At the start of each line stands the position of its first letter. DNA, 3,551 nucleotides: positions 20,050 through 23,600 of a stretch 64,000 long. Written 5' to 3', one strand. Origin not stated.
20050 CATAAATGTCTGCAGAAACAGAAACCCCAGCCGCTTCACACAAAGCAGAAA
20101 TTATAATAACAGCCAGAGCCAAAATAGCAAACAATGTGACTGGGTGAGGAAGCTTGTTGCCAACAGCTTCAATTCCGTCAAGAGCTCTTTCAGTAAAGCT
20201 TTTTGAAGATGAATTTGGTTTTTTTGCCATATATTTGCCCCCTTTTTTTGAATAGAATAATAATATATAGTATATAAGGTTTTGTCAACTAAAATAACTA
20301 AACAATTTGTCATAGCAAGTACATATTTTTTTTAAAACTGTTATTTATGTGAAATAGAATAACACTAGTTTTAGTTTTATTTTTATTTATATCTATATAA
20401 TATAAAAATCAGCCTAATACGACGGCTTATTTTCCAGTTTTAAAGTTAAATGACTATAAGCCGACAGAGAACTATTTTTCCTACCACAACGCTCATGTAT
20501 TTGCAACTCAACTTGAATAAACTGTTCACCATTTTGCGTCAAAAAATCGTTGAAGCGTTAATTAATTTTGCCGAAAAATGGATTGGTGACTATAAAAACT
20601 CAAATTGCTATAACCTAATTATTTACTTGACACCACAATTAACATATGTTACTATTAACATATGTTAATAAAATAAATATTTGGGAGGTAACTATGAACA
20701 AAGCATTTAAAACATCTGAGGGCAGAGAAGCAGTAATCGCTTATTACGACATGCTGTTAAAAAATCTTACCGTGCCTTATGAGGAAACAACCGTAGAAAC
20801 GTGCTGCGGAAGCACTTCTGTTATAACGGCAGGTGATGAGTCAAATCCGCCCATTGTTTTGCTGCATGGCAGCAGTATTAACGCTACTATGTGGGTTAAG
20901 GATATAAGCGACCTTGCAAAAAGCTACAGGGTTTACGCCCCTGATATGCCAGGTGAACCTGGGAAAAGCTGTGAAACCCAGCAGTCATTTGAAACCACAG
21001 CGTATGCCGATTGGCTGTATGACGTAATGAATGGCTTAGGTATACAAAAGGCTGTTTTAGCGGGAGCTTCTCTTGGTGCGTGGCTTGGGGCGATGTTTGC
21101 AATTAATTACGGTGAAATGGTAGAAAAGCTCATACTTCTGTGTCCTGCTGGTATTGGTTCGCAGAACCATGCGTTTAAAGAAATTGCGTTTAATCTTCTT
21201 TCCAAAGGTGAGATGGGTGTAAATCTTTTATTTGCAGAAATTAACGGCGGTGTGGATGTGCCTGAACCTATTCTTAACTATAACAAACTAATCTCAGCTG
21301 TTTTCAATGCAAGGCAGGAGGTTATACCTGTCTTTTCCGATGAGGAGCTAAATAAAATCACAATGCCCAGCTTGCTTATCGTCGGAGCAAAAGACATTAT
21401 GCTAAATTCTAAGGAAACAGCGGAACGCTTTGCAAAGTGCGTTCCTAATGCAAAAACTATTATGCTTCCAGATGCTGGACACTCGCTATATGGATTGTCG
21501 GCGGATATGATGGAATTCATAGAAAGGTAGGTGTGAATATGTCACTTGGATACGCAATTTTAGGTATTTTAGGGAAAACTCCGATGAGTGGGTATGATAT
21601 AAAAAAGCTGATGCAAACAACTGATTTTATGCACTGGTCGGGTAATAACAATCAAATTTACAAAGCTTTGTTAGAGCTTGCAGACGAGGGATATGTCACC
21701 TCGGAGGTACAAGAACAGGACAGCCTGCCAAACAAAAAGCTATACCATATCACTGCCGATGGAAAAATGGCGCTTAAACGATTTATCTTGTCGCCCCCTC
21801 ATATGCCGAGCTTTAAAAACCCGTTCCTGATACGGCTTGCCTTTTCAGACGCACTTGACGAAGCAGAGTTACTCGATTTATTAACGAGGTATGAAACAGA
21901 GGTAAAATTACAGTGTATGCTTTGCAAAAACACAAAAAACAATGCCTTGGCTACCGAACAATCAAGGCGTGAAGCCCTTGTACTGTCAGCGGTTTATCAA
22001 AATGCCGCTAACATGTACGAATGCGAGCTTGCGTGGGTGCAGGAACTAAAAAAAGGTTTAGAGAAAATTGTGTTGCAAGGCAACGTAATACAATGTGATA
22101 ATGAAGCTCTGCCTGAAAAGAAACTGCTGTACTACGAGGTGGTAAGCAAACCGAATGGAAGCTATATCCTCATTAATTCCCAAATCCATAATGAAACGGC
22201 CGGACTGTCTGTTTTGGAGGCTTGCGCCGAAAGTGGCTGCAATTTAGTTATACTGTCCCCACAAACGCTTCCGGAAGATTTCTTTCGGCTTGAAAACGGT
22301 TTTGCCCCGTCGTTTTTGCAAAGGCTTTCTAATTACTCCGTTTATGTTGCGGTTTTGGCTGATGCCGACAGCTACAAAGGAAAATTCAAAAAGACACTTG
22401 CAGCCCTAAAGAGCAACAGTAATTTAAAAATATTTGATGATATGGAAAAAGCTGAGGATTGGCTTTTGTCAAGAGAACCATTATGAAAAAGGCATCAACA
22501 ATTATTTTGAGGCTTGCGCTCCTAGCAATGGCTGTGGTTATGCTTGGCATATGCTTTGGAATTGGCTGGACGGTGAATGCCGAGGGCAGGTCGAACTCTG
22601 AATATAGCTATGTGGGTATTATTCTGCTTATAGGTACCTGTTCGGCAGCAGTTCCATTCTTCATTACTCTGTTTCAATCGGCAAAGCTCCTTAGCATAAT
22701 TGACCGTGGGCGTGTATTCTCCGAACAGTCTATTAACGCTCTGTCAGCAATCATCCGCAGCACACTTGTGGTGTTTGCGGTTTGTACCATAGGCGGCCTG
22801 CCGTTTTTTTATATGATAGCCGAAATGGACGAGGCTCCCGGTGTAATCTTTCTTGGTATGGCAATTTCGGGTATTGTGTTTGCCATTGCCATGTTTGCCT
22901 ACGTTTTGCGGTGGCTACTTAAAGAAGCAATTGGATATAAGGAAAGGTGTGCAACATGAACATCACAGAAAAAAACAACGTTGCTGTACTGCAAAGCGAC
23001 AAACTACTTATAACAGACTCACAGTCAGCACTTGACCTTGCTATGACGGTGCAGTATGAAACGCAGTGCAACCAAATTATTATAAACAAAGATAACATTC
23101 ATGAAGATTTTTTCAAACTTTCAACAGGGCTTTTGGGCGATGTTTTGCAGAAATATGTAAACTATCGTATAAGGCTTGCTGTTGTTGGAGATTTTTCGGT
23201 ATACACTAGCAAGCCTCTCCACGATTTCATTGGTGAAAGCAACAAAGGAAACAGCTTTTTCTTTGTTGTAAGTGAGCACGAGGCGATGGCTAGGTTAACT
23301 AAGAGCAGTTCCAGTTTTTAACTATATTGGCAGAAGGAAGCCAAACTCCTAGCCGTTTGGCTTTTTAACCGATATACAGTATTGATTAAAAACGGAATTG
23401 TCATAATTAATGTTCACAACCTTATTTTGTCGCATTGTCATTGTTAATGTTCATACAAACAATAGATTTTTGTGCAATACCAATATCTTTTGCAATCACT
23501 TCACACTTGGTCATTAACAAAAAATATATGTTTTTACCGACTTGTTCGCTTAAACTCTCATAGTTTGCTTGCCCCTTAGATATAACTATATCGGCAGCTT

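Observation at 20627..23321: Translationally coupled operon: hydrolase, PadR::DUF4180 fusion, DUF2975 membrane protein, free DUF4180 protein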

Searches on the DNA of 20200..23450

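Call 65: search_rna_families(source=window, start=20200, end=23450, threshold=evalue, max_evalue=1)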
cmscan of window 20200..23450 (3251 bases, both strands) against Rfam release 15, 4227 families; matches with E-value up to 1: 1.
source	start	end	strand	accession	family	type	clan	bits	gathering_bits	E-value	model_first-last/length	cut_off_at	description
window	21216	21328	+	RF04171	MIR1509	Gene; miRNA;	-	21.6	87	0.72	1-121/121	no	MIR1509 microRNA precursor family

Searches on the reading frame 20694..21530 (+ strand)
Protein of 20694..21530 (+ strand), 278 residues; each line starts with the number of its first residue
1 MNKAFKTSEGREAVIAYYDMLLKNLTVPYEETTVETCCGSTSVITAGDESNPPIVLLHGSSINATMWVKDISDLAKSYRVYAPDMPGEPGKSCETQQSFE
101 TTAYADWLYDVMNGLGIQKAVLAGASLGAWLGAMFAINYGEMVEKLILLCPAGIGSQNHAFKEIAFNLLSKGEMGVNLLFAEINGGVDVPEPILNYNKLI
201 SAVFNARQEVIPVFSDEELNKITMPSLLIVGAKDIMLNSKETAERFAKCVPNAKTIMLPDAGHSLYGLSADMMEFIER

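Call 3: search_protein_families(library=pfam, proteins=[window:20694-21530:+], max_evalue=1)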
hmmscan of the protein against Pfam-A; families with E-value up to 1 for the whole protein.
window:20694-21530:+ (278 aa): 9 families
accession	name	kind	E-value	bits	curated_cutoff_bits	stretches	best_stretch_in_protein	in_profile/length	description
PF00561.26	Abhydrolase_1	-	7.4e-21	75.4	25.8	2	52-154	1-103/245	alpha/beta hydrolase fold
PF12697.13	Abhydrolase_6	-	2.1e-14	55.1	26.3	1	54-266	1-207/217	Alpha/beta hydrolase family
PF03096.20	Ndr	-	2.9e-09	36.5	23.3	1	32-153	2-134/283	Ndr family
PF12146.15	Hydrolase_4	-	2e-07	31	27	2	54-163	7-124/239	Serine aminopeptidase, S33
PF12695.13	Abhydrolase_5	-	0.00098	19.4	27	0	216-267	93-144/164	Alpha/beta hydrolase family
PF03959.19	FSH1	-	0.0048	17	21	1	199-264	139-200/211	Serine hydrolase (FSH1)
PF08840.17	BAAT_C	-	0.024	15.1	20.9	1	121-265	25-160/210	BAAT / Acyl-CoA thioester hydrolase C terminal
PF20408.4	Abhydrolase_11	-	0.12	12.5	27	1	217-266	121-168/193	Alpha/beta hydrolase domain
PF02093.21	Gag_p30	-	0.23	11.4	27.4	0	5-100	89-166/201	Gag P30 core shell protein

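Call 4: search_protein_families(library=ncbifam, proteins=[window:20694-21530:+], max_evalue=1)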
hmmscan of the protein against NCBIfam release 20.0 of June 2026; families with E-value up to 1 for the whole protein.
window:20694-21530:+ (278 aa): 37 families (the best 25 are shown)
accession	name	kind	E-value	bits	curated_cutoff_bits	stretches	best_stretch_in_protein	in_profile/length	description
NF011457.0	PRK14875.1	equivalog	2.2e-22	79.5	307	1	40-157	121-237/372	acetoin dehydrogenase dihydrolipoyllysine-residue acetyltransferase subunit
NF051488.1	bifunc_PcaDC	exception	1.1e-21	77.4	390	2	45-163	6-123/375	bifunctional 3-oxoadipate enol-lactonase/4-carboxymuconolactone decarboxylase PcaDC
NF050089.1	i_nPHAscl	equivalog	2.6e-20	72.7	300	2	48-153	15-119/288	intracellular short-chain-length polyhydroxyalkanoate depolymerase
TIGR02427.1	protocat_pcaD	equivalog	6.8e-17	61.7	255.85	2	47-154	8-116/251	3-oxoadipate enol-lactonase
NF045632.1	hydroxlase_HsaD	equivalog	6.6e-16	58.1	400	1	43-155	26-141/290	4,5:9,10-diseco-3-hydroxy-5,9,17-trioxoandrosta-1(10),2-diene-4-oate hydrolase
TIGR03056.1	bchO_mg_che_rel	equivalog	1e-15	57.5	172.55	2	36-137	11-114/278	alpha/beta fold hydrolase BchO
TIGR01738.1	bioH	equivalog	1.1e-14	54.6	206.95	2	50-161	3-108/245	pimeloyl-ACP methyl ester esterase BioH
TIGR03695.1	menH_SHCHC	equivalog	1.8e-14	53.8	208.55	2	51-149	2-102/252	2-succinyl-6-hydroxy-2,4-cyclohexadiene-1-carboxylate synthase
TIGR03611.1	RutD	equivalog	1.4e-12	47.5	238.5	2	46-149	8-111/258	pyrimidine utilization protein D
NF052614.1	AB_fold_OlsI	equivalog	1.7e-12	47.5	385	2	49-158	15-129/272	ornithine lipid biosynthesis O-acyltransferase OlsI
NF041759.1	mac_hydro_EstT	equivalog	2.7e-12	46.5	450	2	46-164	17-139/278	macrolide hydrolase EstT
NF051487.1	bifunc_PcaCD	exception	2.8e-12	46.5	430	2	47-148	168-268/413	bifunctional 4-carboxymuconolactone decarboxylase/3-oxoadipate enol-lactonase PcaCD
NF052610.1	macro_16_ester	equivalog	6.3e-12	45.4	420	2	46-160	18-136/281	alpha/beta fold macrolide esterase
TIGR03343.1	biphenyl_bphD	equivalog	6.1e-10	38.8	462.15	1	53-157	32-140/282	2-hydroxy-6-oxo-6-phenylhexa-2,4-dienoate hydrolase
NF033124.1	estX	equivalog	1.6e-09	37.3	600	1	45-150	17-126/280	macrolide esterase EstX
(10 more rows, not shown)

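Call 43: search_solved_structures(query=window:20694-21530:+, max_evalue=0.00001)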
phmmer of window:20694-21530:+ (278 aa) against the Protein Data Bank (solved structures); distinct sequences matched with E-value up to 0.00001: 124 (the best 60 are shown).
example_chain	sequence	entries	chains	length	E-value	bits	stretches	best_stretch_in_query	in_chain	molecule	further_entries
4ccw_A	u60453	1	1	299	8.4e-30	107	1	29-265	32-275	CARBOXYL ESTERASE NP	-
2r11_A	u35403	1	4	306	9.2e-30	106.8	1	28-265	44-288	Carboxylesterase NP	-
4ccy_A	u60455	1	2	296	3.6e-25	91.8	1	17-265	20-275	CARBOXYLESTERASE YBFK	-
6i8w_A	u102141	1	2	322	5.8e-15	58.3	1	42-263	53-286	Alpha/beta fold hydrolase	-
4uhh_A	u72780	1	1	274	1.5e-13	53.7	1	50-150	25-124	ESTERASE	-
4uhc_A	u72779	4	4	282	1.6e-13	53.6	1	50-150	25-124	ESTERASE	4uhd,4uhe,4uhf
8ynv_A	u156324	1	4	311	1.1e-12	50.8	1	47-154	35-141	poly(3-hydroxybutyrate) depolymerase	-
7ots_A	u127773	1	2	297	1.4e-12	50.5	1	51-155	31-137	Monoacylglycerol lipase ABHD6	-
4g5x_A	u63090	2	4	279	1.6e-12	50.4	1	27-149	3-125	Alpha/beta hydrolase fold protein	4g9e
4g8c_A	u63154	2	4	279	1.6e-12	50.3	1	27-149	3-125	Alpha/beta hydrolase fold protein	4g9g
8ynw_A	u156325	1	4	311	2.9e-12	49.5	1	47-154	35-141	Poly(3-hydroxybutyrate) depolymerase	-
4g8b_A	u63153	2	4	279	5.6e-12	48.5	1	27-149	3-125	Alpha/beta hydrolase fold protein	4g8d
1hkh_A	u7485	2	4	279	6.5e-12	48.3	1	49-150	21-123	GAMMA LACTAMASE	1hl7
4f0j_A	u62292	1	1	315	2.8e-11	46.2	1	52-154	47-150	Probable hydrolytic enzyme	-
2d0d_A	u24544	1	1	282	3.2e-11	46.1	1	51-153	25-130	2-hydroxy-6-oxo-7-methylocta-2,4-dienoate hydrolase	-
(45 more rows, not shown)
